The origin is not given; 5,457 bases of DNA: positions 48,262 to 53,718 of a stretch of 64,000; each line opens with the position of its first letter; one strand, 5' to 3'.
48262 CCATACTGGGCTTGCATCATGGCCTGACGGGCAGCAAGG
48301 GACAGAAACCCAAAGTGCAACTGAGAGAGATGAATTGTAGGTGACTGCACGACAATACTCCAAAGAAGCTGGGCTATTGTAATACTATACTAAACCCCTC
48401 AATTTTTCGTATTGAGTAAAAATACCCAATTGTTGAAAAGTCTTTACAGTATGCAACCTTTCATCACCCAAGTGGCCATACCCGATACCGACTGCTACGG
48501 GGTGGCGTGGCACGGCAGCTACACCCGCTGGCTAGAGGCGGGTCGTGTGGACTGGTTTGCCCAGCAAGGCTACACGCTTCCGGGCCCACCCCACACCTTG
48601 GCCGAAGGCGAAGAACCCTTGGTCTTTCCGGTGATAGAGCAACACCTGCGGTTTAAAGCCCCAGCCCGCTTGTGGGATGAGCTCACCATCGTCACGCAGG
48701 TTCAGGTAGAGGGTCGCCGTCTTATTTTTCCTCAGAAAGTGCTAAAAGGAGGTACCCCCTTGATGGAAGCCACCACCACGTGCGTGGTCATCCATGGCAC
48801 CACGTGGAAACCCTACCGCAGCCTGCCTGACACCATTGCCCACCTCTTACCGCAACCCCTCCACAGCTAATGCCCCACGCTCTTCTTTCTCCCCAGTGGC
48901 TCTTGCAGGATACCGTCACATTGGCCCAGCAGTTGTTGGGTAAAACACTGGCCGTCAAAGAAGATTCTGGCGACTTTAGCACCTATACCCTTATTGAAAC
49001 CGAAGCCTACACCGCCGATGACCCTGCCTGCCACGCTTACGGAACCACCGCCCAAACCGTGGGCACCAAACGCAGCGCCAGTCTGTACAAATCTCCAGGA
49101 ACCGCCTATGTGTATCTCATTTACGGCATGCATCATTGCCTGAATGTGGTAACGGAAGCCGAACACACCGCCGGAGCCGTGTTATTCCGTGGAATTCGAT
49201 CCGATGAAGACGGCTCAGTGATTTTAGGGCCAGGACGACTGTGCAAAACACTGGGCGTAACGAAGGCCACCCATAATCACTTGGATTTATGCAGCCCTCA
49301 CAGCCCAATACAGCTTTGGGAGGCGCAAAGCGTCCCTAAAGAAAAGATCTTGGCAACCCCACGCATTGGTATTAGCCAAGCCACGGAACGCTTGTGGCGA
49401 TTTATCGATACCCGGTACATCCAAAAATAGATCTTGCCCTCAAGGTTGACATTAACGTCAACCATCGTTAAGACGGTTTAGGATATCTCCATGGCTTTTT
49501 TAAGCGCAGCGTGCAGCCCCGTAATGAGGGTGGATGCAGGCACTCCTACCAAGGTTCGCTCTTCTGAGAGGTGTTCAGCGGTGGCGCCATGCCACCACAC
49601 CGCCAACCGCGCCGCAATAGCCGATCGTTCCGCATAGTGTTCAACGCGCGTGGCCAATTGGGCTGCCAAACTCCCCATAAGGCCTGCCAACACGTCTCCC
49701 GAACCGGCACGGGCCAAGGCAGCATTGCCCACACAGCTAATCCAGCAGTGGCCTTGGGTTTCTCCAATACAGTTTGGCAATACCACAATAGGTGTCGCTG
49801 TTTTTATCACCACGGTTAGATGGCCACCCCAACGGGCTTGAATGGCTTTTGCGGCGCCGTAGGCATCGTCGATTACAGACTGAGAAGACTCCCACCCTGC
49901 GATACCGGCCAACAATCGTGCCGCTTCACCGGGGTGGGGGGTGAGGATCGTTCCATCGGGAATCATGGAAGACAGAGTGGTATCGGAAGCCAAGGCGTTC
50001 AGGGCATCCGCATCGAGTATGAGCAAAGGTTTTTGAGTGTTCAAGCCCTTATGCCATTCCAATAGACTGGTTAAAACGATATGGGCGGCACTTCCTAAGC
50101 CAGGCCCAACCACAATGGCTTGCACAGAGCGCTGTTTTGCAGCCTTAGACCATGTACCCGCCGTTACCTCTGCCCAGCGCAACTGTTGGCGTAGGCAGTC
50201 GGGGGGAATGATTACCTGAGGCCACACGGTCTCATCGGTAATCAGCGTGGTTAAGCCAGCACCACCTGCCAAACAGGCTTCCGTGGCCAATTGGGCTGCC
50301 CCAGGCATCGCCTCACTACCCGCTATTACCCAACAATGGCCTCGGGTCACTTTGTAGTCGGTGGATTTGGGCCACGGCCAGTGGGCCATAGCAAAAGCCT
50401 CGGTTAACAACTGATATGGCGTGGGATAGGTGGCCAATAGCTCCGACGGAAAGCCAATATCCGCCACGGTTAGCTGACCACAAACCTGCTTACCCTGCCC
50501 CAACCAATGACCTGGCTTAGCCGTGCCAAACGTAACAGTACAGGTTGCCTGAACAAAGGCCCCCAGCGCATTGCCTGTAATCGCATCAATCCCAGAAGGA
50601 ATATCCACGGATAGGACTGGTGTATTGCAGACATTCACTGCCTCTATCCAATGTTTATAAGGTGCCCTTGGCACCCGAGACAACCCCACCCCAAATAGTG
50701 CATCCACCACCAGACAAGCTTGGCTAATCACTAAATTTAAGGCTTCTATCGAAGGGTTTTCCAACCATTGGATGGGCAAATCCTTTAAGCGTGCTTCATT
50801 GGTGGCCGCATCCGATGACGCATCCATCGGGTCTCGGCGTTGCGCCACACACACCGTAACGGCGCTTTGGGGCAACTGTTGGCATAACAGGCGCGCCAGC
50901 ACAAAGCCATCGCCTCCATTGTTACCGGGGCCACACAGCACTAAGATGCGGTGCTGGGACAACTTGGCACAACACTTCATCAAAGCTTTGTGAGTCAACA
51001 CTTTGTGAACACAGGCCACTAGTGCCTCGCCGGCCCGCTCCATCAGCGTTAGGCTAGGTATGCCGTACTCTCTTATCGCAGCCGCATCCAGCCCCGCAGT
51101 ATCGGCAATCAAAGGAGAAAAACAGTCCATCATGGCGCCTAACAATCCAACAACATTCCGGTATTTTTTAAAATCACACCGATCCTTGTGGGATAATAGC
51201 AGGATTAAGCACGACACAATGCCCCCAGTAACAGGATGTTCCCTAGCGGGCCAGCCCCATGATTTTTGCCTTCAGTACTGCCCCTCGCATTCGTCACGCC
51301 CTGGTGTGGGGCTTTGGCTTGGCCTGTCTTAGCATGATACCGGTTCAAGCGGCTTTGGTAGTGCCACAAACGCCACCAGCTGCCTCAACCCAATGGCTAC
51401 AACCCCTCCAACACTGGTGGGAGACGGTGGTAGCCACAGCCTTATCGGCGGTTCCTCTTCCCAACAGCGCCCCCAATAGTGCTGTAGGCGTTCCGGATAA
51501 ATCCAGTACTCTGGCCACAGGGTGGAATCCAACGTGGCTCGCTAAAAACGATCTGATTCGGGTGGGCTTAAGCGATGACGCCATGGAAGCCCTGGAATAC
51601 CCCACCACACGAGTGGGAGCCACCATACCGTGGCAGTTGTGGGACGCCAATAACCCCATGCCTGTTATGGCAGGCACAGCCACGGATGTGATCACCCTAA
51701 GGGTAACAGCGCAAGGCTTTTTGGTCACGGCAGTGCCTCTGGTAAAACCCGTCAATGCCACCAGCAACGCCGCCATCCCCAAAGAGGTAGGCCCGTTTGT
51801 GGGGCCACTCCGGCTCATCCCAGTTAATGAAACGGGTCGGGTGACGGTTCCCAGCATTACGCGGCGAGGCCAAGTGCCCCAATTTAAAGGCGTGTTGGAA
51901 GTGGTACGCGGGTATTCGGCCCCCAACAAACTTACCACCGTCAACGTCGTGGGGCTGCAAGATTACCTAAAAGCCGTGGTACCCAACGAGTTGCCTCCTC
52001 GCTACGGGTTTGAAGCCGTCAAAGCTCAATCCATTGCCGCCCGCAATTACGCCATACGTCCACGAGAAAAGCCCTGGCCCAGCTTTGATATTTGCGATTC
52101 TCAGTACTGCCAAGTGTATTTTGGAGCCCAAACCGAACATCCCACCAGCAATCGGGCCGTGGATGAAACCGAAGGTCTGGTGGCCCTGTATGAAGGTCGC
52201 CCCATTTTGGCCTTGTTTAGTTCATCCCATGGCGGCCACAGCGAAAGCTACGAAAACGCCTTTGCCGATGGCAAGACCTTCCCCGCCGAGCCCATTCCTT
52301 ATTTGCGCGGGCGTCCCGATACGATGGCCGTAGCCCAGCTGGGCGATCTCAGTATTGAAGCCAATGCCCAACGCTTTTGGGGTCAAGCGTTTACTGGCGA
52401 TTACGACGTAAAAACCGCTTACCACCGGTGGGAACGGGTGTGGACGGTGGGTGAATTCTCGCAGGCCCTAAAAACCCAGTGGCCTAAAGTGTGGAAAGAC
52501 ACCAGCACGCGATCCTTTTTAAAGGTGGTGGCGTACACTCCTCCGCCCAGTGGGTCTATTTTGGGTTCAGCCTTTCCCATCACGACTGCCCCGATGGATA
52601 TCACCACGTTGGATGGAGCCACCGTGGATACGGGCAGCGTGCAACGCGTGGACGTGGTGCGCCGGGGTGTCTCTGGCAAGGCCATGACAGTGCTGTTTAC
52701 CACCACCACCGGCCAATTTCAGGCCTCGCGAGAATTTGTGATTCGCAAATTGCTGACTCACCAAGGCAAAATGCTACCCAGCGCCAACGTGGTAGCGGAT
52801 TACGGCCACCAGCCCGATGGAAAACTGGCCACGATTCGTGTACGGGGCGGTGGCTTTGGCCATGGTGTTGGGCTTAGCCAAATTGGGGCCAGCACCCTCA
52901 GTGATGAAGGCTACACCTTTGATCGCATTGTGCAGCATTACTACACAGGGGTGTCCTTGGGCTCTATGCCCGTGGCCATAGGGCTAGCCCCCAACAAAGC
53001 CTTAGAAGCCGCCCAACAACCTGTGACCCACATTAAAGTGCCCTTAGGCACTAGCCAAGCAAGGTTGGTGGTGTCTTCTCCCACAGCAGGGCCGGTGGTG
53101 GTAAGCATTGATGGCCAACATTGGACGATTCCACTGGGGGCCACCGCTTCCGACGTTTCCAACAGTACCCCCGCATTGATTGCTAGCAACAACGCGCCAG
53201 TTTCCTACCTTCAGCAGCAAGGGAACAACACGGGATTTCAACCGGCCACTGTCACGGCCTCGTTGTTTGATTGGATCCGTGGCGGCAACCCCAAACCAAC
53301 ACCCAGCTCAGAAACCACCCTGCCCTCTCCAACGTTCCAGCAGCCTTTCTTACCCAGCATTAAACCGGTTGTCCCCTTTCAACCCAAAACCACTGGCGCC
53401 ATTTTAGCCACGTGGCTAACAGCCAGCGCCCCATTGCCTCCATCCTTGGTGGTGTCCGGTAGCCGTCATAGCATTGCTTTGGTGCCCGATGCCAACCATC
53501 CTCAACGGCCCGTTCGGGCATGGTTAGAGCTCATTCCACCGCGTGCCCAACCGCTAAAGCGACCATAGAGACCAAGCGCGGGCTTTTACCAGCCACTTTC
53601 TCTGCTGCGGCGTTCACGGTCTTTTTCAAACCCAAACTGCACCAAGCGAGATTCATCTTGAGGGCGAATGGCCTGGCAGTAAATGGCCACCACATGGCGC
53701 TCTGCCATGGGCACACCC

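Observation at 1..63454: Recurrent N-terminal 'x-F-G' motif in unrelated hypothetical proteins: possible export or targeting signal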

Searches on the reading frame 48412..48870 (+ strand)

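Call 21: search_protein_families(library=pfam, proteins=[window:48412-48870:+], max_evalue=0.001)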
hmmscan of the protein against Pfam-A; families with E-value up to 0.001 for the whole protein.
window:48412-48870:+ (152 aa): 2 families
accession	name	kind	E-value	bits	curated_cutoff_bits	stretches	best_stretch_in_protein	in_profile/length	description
PF13279.12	4HBT_2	-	8.7e-08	33.1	25.5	1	23-131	3-108/122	Thioesterase-like superfamily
PF03061.28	4HBT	-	5.1e-07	30.3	20.6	1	29-105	1-64/79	Thioesterase superfamily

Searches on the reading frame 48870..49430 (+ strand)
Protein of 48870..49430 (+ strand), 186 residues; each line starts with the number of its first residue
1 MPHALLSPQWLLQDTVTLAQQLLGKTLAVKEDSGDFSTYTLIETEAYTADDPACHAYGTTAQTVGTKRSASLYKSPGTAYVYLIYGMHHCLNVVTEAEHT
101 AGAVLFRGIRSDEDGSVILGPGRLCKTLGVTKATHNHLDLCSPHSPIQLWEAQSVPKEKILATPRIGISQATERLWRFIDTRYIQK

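Call 21: search_protein_families(library=pfam, proteins=[window:48870-49430:+], max_evalue=0.001)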
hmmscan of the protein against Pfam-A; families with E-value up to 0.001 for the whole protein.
window:48870-49430:+ (186 aa): 1 family
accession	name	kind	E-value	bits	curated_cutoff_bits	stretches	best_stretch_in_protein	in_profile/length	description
PF02245.21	Pur_DNA_glyco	-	2.4e-47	161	27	1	10-180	2-177/181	Methylpurine-DNA glycosylase (MPG)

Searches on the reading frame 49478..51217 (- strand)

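Call 21: search_protein_families(library=pfam, proteins=[window:49478-51217:-], max_evalue=0.001)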
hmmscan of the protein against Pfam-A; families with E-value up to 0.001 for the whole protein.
window:49478-51217:- (579 aa): 2 families
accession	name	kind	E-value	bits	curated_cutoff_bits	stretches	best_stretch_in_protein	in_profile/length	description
PF03853.21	YjeF_N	-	3.9e-45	154.3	24.9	1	57-236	3-169/169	YjeF-related protein N-terminus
PF01256.23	Carb_kinase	-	1.1e-40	140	27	1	297-565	3-237/242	NAD(P)H-hydrate dehydratase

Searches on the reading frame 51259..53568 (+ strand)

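Call 21: search_protein_families(library=pfam, proteins=[window:51259-53568:+], max_evalue=0.001)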
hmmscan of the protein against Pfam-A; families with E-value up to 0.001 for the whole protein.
window:51259-53568:+ (769 aa): 1 family
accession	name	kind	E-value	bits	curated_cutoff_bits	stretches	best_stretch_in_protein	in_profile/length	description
PF08486.15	SpoIID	-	7.2e-23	81.5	23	1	223-311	3-97/97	Stage II sporulation protein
